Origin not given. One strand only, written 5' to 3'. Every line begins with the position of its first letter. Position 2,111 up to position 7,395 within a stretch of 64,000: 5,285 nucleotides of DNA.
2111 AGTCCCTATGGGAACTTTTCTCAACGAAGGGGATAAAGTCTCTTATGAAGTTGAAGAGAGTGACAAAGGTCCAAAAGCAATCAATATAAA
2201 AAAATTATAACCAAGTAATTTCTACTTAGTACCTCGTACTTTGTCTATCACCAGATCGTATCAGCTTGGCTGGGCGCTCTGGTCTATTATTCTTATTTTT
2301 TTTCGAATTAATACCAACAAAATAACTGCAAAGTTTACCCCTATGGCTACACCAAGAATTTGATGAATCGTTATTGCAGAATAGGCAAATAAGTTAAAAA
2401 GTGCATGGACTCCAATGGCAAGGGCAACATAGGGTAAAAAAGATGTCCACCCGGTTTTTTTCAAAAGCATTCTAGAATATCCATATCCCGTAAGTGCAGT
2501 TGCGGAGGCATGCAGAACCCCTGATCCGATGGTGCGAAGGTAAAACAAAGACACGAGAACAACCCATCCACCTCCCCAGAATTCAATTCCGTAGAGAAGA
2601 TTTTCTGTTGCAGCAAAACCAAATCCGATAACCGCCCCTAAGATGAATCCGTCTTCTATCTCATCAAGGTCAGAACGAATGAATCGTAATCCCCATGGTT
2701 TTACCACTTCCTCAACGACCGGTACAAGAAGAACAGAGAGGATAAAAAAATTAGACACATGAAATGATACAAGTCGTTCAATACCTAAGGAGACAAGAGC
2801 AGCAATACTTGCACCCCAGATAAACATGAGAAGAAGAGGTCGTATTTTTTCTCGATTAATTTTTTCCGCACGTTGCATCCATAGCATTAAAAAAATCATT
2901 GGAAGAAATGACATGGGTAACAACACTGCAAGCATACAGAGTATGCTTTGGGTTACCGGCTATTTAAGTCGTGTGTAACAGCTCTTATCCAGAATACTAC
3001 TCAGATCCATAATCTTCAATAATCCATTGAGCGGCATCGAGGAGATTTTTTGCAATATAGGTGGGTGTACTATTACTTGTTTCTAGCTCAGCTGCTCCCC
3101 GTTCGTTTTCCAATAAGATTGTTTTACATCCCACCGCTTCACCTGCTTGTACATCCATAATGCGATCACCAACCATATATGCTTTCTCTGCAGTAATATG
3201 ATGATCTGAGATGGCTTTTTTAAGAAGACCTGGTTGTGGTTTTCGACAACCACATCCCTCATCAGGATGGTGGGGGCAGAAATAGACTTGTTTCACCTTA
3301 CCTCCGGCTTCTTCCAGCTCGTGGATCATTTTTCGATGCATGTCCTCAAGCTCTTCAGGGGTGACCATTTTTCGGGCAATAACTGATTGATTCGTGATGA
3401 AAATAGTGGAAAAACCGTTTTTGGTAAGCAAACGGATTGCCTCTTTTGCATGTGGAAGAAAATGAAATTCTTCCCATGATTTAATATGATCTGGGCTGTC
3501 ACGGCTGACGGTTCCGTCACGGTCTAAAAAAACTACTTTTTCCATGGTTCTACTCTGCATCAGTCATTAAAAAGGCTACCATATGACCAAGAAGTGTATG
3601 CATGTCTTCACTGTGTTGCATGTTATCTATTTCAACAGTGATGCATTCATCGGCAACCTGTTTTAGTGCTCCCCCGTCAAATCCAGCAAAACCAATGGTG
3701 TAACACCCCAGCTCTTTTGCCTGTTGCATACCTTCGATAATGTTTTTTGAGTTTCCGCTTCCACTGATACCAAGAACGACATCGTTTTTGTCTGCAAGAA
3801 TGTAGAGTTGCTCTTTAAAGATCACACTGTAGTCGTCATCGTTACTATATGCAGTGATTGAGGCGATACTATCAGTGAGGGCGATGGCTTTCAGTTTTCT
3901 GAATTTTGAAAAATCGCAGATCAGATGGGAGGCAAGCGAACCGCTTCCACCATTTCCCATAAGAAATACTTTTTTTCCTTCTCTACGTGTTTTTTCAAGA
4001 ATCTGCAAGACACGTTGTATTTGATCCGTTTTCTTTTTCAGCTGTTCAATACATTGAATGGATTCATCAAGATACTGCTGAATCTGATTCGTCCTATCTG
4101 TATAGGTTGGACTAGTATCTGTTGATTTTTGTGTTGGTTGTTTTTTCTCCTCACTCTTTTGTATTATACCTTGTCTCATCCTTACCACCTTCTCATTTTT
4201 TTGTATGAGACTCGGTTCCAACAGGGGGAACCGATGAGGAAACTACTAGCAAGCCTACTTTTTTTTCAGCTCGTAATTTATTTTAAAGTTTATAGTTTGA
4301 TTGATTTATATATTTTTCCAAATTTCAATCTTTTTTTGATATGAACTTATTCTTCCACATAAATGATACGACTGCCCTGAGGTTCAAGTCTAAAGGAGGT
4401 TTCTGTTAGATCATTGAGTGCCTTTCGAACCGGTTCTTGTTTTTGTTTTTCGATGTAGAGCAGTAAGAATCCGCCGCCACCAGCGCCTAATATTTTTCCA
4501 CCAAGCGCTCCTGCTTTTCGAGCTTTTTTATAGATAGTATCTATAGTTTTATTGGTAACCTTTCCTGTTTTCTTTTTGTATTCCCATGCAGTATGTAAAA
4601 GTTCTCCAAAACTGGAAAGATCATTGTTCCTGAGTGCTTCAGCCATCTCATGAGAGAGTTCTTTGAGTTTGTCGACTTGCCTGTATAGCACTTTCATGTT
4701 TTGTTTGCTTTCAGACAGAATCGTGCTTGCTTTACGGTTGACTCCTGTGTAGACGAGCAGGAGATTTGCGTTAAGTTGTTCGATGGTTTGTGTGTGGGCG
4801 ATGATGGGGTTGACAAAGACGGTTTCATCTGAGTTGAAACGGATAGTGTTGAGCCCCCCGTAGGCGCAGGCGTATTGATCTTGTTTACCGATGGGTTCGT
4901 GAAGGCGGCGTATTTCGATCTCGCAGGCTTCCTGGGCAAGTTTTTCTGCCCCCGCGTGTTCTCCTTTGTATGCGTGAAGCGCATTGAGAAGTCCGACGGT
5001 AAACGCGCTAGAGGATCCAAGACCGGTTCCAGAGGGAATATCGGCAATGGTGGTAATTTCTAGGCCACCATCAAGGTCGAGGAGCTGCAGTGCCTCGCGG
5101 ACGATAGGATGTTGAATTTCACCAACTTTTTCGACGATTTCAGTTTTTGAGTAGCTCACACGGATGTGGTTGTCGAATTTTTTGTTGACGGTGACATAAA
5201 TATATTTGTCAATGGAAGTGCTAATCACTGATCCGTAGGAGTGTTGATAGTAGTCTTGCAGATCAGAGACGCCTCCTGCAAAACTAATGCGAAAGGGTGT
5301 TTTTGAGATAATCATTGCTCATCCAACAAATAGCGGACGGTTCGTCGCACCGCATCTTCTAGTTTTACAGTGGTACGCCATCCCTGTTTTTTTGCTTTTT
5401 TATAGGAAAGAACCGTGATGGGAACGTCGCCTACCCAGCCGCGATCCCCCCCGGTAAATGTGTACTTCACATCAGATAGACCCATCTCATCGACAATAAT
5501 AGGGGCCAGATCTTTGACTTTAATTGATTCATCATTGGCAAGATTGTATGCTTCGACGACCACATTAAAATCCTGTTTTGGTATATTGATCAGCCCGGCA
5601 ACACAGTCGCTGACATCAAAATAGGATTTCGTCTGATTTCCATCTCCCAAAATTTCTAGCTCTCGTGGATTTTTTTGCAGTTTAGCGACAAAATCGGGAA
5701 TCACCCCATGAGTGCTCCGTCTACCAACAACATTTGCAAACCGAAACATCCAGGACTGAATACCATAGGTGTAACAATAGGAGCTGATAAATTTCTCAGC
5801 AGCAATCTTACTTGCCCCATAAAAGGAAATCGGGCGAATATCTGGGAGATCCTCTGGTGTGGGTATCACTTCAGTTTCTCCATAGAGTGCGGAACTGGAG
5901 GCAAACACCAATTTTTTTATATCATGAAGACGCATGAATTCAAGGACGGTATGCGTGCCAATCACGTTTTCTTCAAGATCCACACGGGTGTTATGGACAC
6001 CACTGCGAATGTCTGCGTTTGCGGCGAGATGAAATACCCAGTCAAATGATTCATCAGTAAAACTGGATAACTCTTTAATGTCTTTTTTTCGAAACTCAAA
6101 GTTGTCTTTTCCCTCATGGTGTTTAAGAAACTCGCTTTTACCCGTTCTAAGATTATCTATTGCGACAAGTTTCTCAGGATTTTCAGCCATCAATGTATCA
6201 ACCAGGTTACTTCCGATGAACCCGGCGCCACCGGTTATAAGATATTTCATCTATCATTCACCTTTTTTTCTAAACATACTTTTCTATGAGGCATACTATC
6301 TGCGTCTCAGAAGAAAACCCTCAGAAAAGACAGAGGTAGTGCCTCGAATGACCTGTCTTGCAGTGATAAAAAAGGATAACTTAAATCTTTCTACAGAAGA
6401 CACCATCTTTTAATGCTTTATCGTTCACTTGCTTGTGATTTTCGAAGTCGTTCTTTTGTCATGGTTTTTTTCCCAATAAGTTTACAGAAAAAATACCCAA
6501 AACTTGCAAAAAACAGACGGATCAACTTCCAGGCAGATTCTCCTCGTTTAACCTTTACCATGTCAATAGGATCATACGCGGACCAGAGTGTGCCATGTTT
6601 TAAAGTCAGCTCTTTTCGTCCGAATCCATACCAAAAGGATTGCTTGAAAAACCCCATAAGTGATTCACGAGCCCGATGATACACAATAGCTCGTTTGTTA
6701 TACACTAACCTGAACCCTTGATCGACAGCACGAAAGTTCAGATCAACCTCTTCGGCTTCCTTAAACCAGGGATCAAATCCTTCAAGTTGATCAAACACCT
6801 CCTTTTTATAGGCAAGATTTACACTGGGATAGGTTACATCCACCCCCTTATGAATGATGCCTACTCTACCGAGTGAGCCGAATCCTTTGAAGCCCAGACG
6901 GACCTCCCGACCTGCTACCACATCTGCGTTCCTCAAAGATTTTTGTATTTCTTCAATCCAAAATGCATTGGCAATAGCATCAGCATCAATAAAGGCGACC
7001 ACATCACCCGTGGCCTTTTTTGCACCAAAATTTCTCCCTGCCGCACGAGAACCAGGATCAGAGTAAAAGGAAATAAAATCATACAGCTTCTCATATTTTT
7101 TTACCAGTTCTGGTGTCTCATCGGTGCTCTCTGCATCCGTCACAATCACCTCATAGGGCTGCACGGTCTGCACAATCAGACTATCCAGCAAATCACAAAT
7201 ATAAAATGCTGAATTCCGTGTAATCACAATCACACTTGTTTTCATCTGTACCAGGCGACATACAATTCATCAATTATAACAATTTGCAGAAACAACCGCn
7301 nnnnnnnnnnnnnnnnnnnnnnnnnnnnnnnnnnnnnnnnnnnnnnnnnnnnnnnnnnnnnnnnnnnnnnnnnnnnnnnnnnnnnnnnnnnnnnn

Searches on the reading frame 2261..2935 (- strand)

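Call 80: search_protein_families(library=ncbifam, proteins=[window:2261-2935:-], max_evalue=0.000001)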
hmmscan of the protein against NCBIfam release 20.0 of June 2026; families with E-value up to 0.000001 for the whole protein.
window:2261-2935:- (224 aa): 1 family
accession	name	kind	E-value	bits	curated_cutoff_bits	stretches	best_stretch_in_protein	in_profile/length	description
NF033739.1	intramemb_PrsW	equivalog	2.3e-08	34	225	1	5-186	3-183/210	glutamic-type intramembrane protease PrsW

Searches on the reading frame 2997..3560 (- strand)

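Call 80: search_protein_families(library=ncbifam, proteins=[window:2997-3560:-], max_evalue=0.000001)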
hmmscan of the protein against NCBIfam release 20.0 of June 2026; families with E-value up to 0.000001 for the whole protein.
window:2997-3560:- (187 aa): 12 families
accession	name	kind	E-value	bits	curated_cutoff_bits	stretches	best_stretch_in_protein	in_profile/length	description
NF006506.0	PRK08942.1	equivalog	3e-55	186.6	178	1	6-182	2-179/182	D-glycero-beta-D-manno-heptose 1,7-bisphosphate 7-phosphatase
TIGR01656.1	Histidinol-ppas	subfamily_domain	8.6e-41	139.3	84.15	1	8-148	1-143/149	histidinol-phosphate phosphatase domain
NF005264.0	PRK06769.1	equivalog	3.5e-35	121.4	217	1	6-183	3-174/175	HAD-IIIA family hydrolase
TIGR00213.1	GmhB_yaeD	subfamily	1.2e-32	113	149.6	1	8-153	2-152/176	D-glycero-beta-D-manno-heptose 1,7-bisphosphate 7-phosphatase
TIGR01662.1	HAD-SF-IIIA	subfamily_domain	9.5e-31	106.8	44.6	1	8-151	1-139/141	HAD-IIIA family hydrolase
NF003937.0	PRK05446.1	equivalog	1.2e-28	100.1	443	1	6-153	2-151/355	bifunctional histidinol-phosphatase/imidazoleglycerol-phosphate dehydratase HisB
NF050049.1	HBPPhtaseGmhB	domain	9.8e-28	97.1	250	1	7-154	3-147/171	D-glycero-alpha-D-manno-heptose-1,7-bisphosphate 7-phosphatase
TIGR01261.1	hisB_Nterm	equivalog_domain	3.5e-25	88.4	140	1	8-153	2-149/161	histidinol-phosphatase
NF009695.0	PRK13222.1-2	equivalog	8.6e-11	41.7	225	1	106-180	149-222/226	phosphoglycolate phosphatase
TIGR02253.1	CTE7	subfamily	9.6e-09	35.3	169.75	1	102-174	145-218/221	TIGR02253 family HAD-type hydrolase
TIGR01460.1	HAD-SF-IIA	subfamily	2.3e-08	34.2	100.15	0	107-150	197-243/246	HAD-IIA family hydrolase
NF009804.0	PRK13288.1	equivalog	3.3e-07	30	218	1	106-176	137-206/215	pyrophosphatase PpaX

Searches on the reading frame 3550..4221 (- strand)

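Call 80: search_protein_families(library=ncbifam, proteins=[window:3550-4221:-], max_evalue=0.000001)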
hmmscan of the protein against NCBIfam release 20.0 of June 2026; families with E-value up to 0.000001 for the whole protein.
window:3550-4221:- (223 aa): 11 families
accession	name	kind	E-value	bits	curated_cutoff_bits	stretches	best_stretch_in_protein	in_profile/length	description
TIGR00441.1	gmhA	equivalog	8.5e-29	100.6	209.45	1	74-216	3-150/154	D-sedoheptulose 7-phosphate isomerase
NF010546.0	PRK13936.1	equivalog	6e-26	91.4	276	1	43-215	3-184/197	phosphoheptose isomerase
NF001628.0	PRK00414.1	equivalog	9.4e-21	74.3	265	1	45-216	4-183/192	D-sedoheptulose 7-phosphate isomerase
NF010547.0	PRK13938.1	equivalog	6.6e-16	58.5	320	1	78-215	41-183/196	D-sedoheptulose 7-phosphate isomerase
NF008138.0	PRK10886.1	equivalog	1.5e-14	54.2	352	1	46-192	4-156/196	DnaA initiator-associating protein DiaA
NF003915.0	PRK05441.1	subfamily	7.4e-11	41.6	168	1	26-197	10-183/300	N-acetylmuramic acid 6-phosphate etherase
NF002805.0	PRK02947.1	subfamily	2.6e-08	33.4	135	1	46-178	3-140/247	sugar isomerase domain-containing protein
NF046059.1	NagB_SO3506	equivalog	6.3e-08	32.3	430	1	57-202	15-143/330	glucosamine-6-phosphate deaminase NagB-II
TIGR00274.1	TIGR00274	equivalog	8.6e-08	31.6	302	1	66-196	41-177/291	N-acetylmuramic acid 6-phosphate etherase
NF009222.0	PRK12570.1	subfamily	2e-07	30.2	255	1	54-196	41-189/307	N-acetylmuramic acid 6-phosphate etherase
TIGR03127.2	RuMP_HxlB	equivalog_domain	2.7e-07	30.7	160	0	144-206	71-133/178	6-phospho-3-hexuloisomerase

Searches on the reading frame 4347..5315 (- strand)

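Call 68: search_protein_families(library=pfam, proteins=[window:4347-5315:-], max_evalue=0.00001)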
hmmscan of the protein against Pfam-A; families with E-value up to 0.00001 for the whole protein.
window:4347-5315:- (322 aa): 2 families
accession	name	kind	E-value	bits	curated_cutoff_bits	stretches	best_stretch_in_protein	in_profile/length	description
PF00288.32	GHMP_kinases_N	-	2e-15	57.2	22.3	1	74-154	5-87/87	GHMP kinases N terminal domain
PF08544.19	GHMP_kinases_C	-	5.9e-13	49.5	21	1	224-301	1-80/85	GHMP kinases C terminal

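Call 80: search_protein_families(library=ncbifam, proteins=[window:4347-5315:-], max_evalue=0.000001)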
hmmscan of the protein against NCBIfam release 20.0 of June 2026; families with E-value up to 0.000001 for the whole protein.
window:4347-5315:- (322 aa): 13 families
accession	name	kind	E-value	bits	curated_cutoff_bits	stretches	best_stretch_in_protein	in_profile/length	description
NF049969.1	GlMnHpPKinHddA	equivalog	1.3e-49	169.5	600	1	2-301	3-317/338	D-glycero-D-manno-heptose 7-phosphate kinase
NF009948.0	PRK13412.1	equivalog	1.1e-29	102.8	721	1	77-287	719-934/974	bifunctional fucokinase/fucose-1-phosphate guanylyltransferase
TIGR00549.1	mevalon_kin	equivalog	2.8e-28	99.2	163.05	1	30-285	19-274/276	mevalonate kinase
NF003036.0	PRK03926.1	equivalog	6.3e-21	74.7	403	1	29-302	23-281/302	mevalonate kinase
NF003006.0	PRK03817.1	equivalog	9.9e-19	67.5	443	1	223-313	248-338/352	galactokinase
NF001816.0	PRK00555.1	equivalog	9.4e-16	57.7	509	1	221-312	257-348/363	galactokinase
NF003705.0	PRK05322.1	equivalog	7.9e-13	47.9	385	1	222-301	282-362/388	galactokinase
TIGR00131.1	gal_kin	equivalog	9.6e-13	47.8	226.65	0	218-302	290-364/388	galactokinase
NF002288.1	PRK01212.1-4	equivalog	3.3e-10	39.5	194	1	41-305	31-283/303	homoserine kinase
NF003472.0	PRK05101.1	equivalog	1.3e-09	37.5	499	0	221-303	275-359/382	galactokinase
NF040725.1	panto_kin_Meth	equivalog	4.7e-08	32.3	380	1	34-156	37-154/286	pantoate kinase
TIGR00191.1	thrB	equivalog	1.8e-07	30.3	168.25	1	71-307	66-288/304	homoserine kinase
TIGR01920.1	Shik_kin_archae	equivalog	2.1e-07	30.6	126.85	1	28-132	16-117/266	shikimate kinase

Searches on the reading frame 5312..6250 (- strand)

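Call 80: search_protein_families(library=ncbifam, proteins=[window:5312-6250:-], max_evalue=0.000001)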
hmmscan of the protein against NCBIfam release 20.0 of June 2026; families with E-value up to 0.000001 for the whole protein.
window:5312-6250:- (312 aa): 25 families
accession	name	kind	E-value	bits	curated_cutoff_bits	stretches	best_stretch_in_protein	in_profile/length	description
TIGR01181.1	dTDP_gluc_dehyt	equivalog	8.9e-41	140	365.1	1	2-311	1-314/321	dTDP-glucose 4,6-dehydratase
TIGR01179.1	galE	equivalog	3.5e-34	118.1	262.3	1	3-305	2-322/332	UDP-glucose 4-epimerase GalE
TIGR04180.1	EDH_00030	hypoth_equivalog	1.9e-32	112.5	475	1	4-258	2-258/297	NAD-dependent 4,6-dehydratase LegB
TIGR02197.1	heptose_epim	equivalog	6.6e-25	87.9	274.6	1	4-263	2-268/316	ADP-glyceromanno-heptose 6-epimerase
NF007956.0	PRK10675.1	subfamily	1.8e-22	80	394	1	1-306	1-327/338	UDP-glucose 4-epimerase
NF007490.0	PRK10084.1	subfamily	9.1e-20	70.9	649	1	1-311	1-337/361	dTDP-glucose 4,6-dehydratase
NF007582.0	PRK10217.1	equivalog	4e-19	68.9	698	1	2-309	3-332/355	dTDP-glucose 4,6-dehydratase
NF011728.1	PRK15181.1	equivalog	1.8e-17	63.4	760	1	2-258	17-284/348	Vi polysaccharide biosynthesis UDP-N-acetylglucosaminuronic acid C-4 epimerase TviC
NF043036.1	ErythonDh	equivalog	8.2e-17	61.4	325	1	1-170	1-175/321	D-erythronate dehydrogenase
TIGR02622.1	CDP_4_6_dhtase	equivalog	1.5e-13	50.6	278.45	1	2-307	6-329/352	CDP-glucose 4,6-dehydratase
NF047922.1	GDPFucSynFcl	equivalog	3.1e-11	43.3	500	1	63-311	48-304/308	GDP-L-fucose synthase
NF042423.1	oxyalk_red_Shew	equivalog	7.1e-11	41.8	580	1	2-262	10-263/331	2-alkyl-3-oxoalkanoate reductase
NF008360.0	PRK11150.1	equivalog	7.3e-11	41.8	452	1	4-182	3-178/310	ADP-glyceromanno-heptose 6-epimerase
NF008872.0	PRK11908.1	equivalog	4.4e-10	39.1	294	1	2-254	3-269/349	bifunctional UDP-4-keto-pentose/UDP-xylose synthase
TIGR03589.1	PseB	equivalog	4.4e-10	39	407.75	1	4-219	8-210/324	UDP-N-acetylglucosamine 4,6-dehydratase (inverting)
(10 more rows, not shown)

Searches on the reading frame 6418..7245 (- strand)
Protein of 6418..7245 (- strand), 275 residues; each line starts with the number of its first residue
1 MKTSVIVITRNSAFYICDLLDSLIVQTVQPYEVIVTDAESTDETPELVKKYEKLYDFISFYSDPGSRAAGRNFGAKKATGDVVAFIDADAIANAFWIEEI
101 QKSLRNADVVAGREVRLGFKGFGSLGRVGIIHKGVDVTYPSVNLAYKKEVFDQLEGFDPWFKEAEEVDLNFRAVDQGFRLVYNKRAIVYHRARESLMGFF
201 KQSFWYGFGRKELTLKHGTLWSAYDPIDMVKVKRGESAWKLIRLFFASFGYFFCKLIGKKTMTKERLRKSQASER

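Call 80: search_protein_families(library=ncbifam, proteins=[window:6418-7245:-], max_evalue=0.000001)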
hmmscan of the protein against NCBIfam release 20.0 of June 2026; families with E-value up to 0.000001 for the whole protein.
window:6418-7245:- (275 aa): 10 families
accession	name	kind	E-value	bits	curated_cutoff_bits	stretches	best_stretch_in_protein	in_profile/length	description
TIGR03965.1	mycofact_glyco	equivalog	2.4e-29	102.5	280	2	135-218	224-308/467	mycofactocin biosynthesis glycosyltransferase MftF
NF041875.1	EPS_EpsD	equivalog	1.5e-20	73.9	370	2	4-102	2-102/325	exopolysaccharide biosynthesis glycosyltransferase EpsD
NF041394.1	GtaseAglG_Halo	equivalog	2.8e-18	66.3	440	1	1-111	1-114/304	glucosyl-dolichyl phosphate glucuronosyltransferase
TIGR04283.1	glyco_like_mftF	equivalog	6.1e-17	61.9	182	1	4-193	2-188/221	TIGR04283 family arsenosugar biosynthesis glycosyltransferase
NF007482.0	PRK10073.1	equivalog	1.4e-12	47.3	423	1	2-90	7-96/334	glycosyltransferase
TIGR03937.1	PgaC_IcaA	equivalog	5.1e-12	45.5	422.3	1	3-220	47-280/407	poly-beta-1,6-N-acetyl-D-glucosamine synthase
NF047683.1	TeichurnBiosyTuaG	equivalog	2.7e-11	43.6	400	1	3-92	8-99/252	teichuronic acid biosynthesis protein TuaG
NF038299.1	EPS_HpsN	equivalog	7.9e-11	41.5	425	1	2-113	2-118/317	hormogonium polysaccharide biosynthesis glycosyltransferase HpsN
NF038302.1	EPS_HpsE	equivalog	1.2e-10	40.8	300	1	3-102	3-109/307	hormogonium polysaccharide biosynthesis glycosyltransferase HpsE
NF053739.1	GlytfEpsEBac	equivalog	3.4e-08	32.8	450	1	2-208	2-218/265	glycosyltransferase EpsE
